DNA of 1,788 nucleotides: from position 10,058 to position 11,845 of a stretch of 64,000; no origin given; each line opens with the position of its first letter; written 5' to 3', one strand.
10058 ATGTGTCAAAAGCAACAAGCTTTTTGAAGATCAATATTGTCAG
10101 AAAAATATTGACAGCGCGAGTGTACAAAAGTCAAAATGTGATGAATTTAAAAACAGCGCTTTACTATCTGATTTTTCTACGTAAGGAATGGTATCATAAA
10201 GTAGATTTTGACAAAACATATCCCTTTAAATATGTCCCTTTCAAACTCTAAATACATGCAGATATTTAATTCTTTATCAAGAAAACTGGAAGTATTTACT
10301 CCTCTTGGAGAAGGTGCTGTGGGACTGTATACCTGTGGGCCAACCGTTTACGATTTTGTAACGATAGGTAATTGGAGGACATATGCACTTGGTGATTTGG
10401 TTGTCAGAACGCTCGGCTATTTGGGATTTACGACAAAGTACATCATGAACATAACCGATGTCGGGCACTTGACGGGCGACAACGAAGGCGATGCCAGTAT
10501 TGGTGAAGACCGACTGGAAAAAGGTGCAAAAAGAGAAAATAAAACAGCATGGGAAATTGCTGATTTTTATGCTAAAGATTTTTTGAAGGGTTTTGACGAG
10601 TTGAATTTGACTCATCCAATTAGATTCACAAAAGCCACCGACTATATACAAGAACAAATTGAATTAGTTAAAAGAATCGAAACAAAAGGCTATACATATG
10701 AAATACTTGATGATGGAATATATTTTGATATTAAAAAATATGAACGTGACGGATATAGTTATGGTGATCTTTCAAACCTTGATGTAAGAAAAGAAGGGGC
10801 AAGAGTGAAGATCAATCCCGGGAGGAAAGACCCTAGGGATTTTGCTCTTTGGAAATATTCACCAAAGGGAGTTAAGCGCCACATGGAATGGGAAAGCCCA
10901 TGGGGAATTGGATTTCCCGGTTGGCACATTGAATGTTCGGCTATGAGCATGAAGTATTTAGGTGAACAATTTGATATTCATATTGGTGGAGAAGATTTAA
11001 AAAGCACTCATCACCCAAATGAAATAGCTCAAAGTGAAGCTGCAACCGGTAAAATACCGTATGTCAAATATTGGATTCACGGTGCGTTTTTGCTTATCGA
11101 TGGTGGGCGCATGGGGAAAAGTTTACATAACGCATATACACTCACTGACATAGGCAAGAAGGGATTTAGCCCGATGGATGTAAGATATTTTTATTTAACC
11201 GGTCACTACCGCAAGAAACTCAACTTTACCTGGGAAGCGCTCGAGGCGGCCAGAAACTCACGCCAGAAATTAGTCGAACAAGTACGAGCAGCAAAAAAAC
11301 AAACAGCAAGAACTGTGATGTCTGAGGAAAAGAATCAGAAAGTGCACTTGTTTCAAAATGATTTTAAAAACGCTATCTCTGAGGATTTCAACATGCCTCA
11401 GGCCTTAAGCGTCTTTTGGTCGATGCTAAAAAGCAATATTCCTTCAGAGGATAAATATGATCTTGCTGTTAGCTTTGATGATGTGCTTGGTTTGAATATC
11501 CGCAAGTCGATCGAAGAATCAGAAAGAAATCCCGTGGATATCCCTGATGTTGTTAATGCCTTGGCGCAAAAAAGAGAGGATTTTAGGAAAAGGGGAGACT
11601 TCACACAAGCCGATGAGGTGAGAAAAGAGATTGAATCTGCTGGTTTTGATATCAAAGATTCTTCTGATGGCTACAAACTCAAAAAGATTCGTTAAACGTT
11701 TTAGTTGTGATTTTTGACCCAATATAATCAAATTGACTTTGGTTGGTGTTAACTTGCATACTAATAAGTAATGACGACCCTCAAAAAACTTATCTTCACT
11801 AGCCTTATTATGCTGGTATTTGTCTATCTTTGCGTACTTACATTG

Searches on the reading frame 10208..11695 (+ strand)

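Call 28: search_protein_families(library=ncbifam, proteins=[window:10208-11695:+], max_evalue=1e-10)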
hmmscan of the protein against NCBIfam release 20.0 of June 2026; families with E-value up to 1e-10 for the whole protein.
window:10208-11695:+ (495 aa): 4 families
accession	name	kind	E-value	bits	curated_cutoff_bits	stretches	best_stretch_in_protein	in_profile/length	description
NF011108.0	PRK14536.1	equivalog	8.2e-143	476.7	780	1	17-493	3-489/490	cysteine--tRNA ligase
TIGR00435.1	cysS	equivalog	1.4e-123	413.4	340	1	17-493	1-465/466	cysteine--tRNA ligase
NF011107.0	PRK14534.1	equivalog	3.4e-104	349.5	744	1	19-493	5-480/481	cysteine--tRNA ligase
TIGR03447.1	mycothiol_MshC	equivalog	1.7e-53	182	485.1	1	16-376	17-363/411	cysteine--1-D-myo-inosityl 2-amino-2-deoxy-alpha-D-glucopyranoside ligase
